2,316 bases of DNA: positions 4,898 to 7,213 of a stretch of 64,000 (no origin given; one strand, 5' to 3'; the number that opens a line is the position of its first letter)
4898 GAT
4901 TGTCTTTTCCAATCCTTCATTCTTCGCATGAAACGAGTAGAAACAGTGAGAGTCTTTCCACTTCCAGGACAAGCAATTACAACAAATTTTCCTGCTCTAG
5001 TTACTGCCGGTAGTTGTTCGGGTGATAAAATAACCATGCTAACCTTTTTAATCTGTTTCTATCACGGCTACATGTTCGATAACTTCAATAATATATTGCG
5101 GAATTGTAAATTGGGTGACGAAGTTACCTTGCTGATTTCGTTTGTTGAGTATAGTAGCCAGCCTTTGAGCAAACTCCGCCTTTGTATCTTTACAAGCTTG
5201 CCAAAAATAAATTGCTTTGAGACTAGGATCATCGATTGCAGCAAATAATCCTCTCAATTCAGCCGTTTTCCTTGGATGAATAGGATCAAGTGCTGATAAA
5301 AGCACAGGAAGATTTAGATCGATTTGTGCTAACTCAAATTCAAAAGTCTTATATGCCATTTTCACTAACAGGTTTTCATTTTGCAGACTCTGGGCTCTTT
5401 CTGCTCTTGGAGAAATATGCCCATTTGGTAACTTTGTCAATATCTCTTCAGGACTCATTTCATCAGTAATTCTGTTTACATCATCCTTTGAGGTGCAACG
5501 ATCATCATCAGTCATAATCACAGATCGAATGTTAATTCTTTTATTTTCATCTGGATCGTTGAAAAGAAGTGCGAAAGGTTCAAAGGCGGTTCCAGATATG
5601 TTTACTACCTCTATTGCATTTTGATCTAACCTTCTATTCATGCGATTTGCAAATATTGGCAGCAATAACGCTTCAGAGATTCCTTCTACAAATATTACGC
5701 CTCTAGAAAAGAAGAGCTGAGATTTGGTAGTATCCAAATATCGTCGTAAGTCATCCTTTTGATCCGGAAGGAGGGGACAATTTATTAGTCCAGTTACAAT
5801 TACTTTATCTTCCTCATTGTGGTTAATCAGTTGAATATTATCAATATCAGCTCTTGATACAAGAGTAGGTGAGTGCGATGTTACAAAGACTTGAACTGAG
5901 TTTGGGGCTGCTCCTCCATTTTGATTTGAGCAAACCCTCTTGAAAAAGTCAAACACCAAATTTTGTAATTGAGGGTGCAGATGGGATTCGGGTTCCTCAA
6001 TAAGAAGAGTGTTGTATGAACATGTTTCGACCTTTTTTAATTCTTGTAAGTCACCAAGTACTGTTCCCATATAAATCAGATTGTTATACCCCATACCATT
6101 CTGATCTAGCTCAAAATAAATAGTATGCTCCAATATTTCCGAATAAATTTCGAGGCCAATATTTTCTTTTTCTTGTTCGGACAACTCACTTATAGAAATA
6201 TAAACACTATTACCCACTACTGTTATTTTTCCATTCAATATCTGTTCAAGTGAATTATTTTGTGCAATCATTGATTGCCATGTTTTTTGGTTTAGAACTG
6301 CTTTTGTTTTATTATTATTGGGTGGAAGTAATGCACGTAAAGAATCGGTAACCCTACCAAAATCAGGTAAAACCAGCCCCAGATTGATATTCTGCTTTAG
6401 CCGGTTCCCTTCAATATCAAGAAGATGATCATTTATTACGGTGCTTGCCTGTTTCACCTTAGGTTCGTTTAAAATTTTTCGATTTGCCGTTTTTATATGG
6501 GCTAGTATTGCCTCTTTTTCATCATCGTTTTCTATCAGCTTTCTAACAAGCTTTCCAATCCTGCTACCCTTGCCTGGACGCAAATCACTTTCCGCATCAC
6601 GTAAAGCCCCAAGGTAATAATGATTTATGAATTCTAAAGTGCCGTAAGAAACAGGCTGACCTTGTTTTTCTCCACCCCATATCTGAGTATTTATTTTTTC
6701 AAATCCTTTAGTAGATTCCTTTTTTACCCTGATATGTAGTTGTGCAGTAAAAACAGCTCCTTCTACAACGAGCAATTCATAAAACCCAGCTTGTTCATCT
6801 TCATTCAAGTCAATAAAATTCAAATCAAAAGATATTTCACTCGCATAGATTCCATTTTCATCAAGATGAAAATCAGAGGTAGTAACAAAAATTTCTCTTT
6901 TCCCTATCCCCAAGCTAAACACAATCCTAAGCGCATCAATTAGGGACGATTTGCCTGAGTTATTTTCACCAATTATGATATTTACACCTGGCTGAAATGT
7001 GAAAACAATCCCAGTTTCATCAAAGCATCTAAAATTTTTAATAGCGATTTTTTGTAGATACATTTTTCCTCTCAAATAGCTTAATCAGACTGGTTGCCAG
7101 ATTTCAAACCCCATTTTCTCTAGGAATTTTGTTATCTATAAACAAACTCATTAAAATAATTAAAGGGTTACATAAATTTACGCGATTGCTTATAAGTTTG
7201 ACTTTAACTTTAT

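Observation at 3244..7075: Gabija-like two-gene defence module (Class 2 OLD ATPase-TOPRIM plus UvrD-like helicase) on a low-GC island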

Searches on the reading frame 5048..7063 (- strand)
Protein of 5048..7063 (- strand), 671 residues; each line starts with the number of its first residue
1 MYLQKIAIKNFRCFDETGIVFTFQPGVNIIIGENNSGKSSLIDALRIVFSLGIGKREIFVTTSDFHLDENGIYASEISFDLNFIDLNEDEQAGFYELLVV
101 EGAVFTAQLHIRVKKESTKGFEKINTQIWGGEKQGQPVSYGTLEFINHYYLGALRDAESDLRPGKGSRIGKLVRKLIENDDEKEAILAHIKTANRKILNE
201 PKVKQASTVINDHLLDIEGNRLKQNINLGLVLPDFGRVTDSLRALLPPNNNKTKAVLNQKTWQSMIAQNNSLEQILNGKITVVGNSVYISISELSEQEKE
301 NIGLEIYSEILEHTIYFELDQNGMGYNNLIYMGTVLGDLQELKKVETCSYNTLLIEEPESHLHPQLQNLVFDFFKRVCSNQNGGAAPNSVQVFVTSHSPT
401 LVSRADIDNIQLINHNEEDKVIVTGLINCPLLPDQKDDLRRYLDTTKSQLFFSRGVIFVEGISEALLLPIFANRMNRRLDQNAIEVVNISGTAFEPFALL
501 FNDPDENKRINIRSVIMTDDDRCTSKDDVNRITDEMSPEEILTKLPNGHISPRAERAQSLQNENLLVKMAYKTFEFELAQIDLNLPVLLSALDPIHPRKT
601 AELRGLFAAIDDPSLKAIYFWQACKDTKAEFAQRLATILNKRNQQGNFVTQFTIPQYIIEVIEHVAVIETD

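Call 5: search_protein_families(library=padloc, proteins=[window:5048-7063:-], max_evalue=0.01)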
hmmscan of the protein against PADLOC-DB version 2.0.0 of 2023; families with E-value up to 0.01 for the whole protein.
window:5048-7063:- (671 aa): 156 families (the best 25 are shown)
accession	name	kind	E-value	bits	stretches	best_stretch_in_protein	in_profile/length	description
PDLC00071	GajA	-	2.5e-146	486.9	1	1-667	1-583/588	AAA ATPase domain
PDLC00083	GajA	-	2.5e-143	476.8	1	1-666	1-636/639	AAA ATPase domain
PDLC00091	GajA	-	6.4e-141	469.2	2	265-669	208-623/627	AAA ATPase domain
PDLC00096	GajA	-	1.6e-116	388.5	2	264-667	208-614/630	AAA ATPase domain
PDLC00073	GajA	-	8.3e-96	320.2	2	316-666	245-587/589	AAA ATPase domain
PDLC00099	GajA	-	2.2e-94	315.6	1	1-666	1-618/626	AAA ATPase domain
PDLC00080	GajA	-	8.1e-91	303.6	1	1-666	1-619/622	AAA ATPase domain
PDLC00070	GajA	-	2.9e-88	295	2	319-666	260-592/596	AAA ATPase domain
PDLC00064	GajA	-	1.4e-81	272.8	1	154-669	1-460/464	AAA ATPase domain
PDLC00069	GajA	-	8.2e-81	270.4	3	315-590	295-579/687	AAA ATPase domain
PDLC00101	GajA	-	5.9e-77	257.9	3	317-541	244-456/632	AAA ATPase domain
PDLC00077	GajA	-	4.1e-68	228.4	3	294-665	278-614/616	AAA ATPase domain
PDLC00100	GajA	-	3e-64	215.8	3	1-205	1-194/619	AAA ATPase domain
PDLC00092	GajA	-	4.1e-60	201.9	3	316-547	278-495/604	AAA ATPase domain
PDLC00072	GajA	-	2.8e-58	195.9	3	311-664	309-637/709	AAA ATPase domain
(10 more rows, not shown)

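Call 6: search_protein_families(library=pfam, proteins=[window:5048-7063:-], max_evalue=0.01)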
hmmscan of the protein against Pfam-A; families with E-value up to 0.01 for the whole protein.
window:5048-7063:- (671 aa): 8 families
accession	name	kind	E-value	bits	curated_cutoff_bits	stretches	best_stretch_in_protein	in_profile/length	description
PF13175.12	AAA_15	-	1.4e-37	130.7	32.1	1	1-402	1-374/374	AAA ATPase domain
PF13304.12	AAA_21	-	1.4e-20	75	27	2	351-403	260-304/304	AAA domain, putative AbiEii toxin, Type IV TA system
PF20469.4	OLD-like_TOPRIM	-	3e-14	53.7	23.2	1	451-521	1-67/67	Overcoming lysogenization defect protein-like, TOPRIM domain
PF11398.14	DUF2813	-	9.6e-13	48.7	21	1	1-138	1-138/372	Protein of unknown function (DUF2813)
PF02463.25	SMC_N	-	2.3e-11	44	40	1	2-50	1-49/220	RecF/RecN/SMC N terminal domain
PF13476.12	AAA_23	-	3.5e-10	41.3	27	1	5-139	1-122/201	AAA domain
PF13555.12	AAA_29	-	2e-06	27.9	27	1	3-49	1-46/61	P-loop containing region of AAA domain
PF13514.12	AAA_27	-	0.00043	20.4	22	1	1-49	1-51/206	AAA domain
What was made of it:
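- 5501..5713 (-): Toprim core of GajA (residues 451-521), with E460, E464, G491, D519 and D521. The further catalytic residues T573, E575 and K628 lie downstream, within 5180-5347. Pfam PF20469, E 3e-14 (call 6).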

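Call 7: search_protein_families(library=ncbifam, proteins=[window:5048-7063:-], max_evalue=0.01)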
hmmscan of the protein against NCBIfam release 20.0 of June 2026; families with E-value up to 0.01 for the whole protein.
window:5048-7063:- (671 aa): 19 families
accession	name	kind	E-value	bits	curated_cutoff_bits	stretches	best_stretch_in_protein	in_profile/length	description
NF038234.1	retron_eff_Eco8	equivalog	9.6e-16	57.5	250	2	316-474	240-394/679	retron Eco8 family effector endonuclease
NF041760.1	PtuA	equivalog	7.3e-14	51.5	500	2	2-50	51-97/524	retron Ec78 anti-phage system effector ATPase PtuA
NF047739.1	antiphage_MADS3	equivalog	4e-11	42.7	420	2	351-425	338-403/427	methylation-associated defense system AAA family ATPase MAD3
NF003034.1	PRK03918.1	equivalog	5.8e-11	41.1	700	1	1-82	1-80/878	DNA double-strand break repair ATPase Rad50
TIGR04435.1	restrict_AAA_1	hypoth_equivalog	4.8e-09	35.5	300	1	353-422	422-490/568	restriction system-associated AAA family ATPase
NF002244.0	PRK01156.1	equivalog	9.1e-09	34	847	1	1-47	1-45/895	DNA double-strand break repair ATPase Rad50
NF041034.1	Rad50_Sulf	equivalog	8.2e-08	30.6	1000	1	1-51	1-47/872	DNA double-strand break repair ATPase Rad50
TIGR00611.2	recf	equivalog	9.5e-08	31.6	172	1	3-48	1-44/339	DNA replication/repair protein RecF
NF002572.0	PRK02224.1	equivalog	2.3e-07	29.5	1087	1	1-45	1-43/888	DNA double-strand break repair ATPase Rad50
TIGR02169.1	SMC_prok_A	equivalog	1.8e-06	25.9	729.4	1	2-53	1-49/1165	chromosome segregation protein SMC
NF045487.1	ASRP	equivalog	2.3e-06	26.5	300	1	21-109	10-67/593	archaea-specific SMC-related protein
NF041035.1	Rad50_Halo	equivalog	3.6e-06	25.6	1000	1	1-45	1-43/883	DNA double-strand break repair ATPase Rad50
NF053563.1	Rkd4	equivalog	0.00051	18.3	860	1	3-45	3-43/747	arcadin-4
TIGR02168.1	SMC_prok_B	equivalog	0.00087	17.1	567.35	1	2-48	1-46/1181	chromosome segregation protein SMC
TIGR00618.1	sbcc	subfamily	0.00098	17.1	478.5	1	1-45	1-47/1043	exonuclease subunit SbcC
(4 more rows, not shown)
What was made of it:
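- On Retron Eco8-type effector (Class 3 OLD): NF038234 scores 57.5 bits against a cutoff of 250 (call 7).
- On Septu (PtuA/PtuB): PtuA NF041760 scores 51.5 bits against a cutoff of 500 (call 7).
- Weak cross-hits exist: PADLOC AriA at E 1.4e-39 (call 5), and NCBIfam retron Eco8 effector and PtuA (call 7). The NCBIfam scores of 57.5 and 51.5 bits are far below the cutoffs of 250 and 500 (call 7).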

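Call 8: search_solved_structures(query=window:5048-7063:-, show_alignments=2)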
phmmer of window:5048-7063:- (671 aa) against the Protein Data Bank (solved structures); distinct sequences matched with E-value up to 0.001: 24.
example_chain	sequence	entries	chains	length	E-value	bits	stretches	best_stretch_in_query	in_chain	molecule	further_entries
6nk8_A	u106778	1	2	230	8e-16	60.5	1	435-524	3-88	Class 2 OLD family nuclease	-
6njv_A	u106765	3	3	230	8.6e-15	57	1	436-524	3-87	Xcc_CTR_I | Xcc_ctr_pt | Xcc_ctr_Hg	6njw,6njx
6p74_A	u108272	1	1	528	5e-11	44.6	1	320-493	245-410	Putative ATP-dependent endonuclease of the OLD family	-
8wy4_A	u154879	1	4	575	7.4e-10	40.7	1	352-524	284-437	Endonuclease GajA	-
8jq9_B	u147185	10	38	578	7.5e-10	40.7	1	352-524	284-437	Endonuclease GajA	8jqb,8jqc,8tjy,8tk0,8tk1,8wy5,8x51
8j4t_A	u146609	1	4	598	7.6e-10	40.7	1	352-524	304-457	Endonuclease GajA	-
8sm3_A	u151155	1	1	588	1.1e-09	40.1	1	352-524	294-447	Endonuclease GajA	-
8u7i_A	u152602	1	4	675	1.6e-09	39.7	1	352-524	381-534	Endonuclease GajA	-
23or_B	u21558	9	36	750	2.1e-08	35.9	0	2-81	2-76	Retron Eco8 OLD nuclease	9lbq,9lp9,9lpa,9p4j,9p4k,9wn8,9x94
1us8_A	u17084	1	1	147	2.4e-07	32.4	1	1-47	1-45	DNA DOUBLE-STRAND BREAK REPAIR RAD50 ATPASE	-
1f2t_A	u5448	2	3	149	2.5e-07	32.4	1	1-47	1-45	RAD50 ABC-ATPASE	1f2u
1ii8_A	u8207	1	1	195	3.6e-07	31.9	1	1-47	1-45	Rad50 ABC-ATPase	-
3qkr_A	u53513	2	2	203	3.8e-07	31.8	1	1-47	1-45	DNA double-strand break repair rad50 ATPase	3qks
3qku_A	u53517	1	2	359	8.2e-07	30.7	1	1-47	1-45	DNA double-strand break repair rad50 ATPase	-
4nci_A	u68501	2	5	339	9e-07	30.5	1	1-47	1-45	DNA double-strand break repair Rad50 ATPase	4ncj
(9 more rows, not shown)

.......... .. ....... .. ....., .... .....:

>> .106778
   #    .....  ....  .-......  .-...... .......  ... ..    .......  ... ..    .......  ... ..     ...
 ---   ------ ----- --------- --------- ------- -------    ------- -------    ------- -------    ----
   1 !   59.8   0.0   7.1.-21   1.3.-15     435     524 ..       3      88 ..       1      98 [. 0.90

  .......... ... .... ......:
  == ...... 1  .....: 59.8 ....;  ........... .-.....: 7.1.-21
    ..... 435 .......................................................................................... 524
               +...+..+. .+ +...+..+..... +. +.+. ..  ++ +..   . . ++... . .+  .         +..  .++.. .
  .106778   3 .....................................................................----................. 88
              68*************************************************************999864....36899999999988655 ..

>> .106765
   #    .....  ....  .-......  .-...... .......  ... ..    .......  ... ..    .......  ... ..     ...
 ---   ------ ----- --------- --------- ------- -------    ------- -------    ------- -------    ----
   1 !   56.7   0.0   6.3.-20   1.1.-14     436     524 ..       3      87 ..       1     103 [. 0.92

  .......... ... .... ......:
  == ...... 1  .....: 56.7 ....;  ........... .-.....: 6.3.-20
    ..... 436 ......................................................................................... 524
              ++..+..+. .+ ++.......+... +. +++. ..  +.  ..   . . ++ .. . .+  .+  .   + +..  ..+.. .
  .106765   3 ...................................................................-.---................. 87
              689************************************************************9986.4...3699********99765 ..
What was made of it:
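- Closest known: Class 2 OLD nucleases of Burkholderia pseudomallei and Xanthomonas campestris. Same: These are the best PDB sequence matches to the C-terminal region, at E 8e-16 and 9e-15 (call 8).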
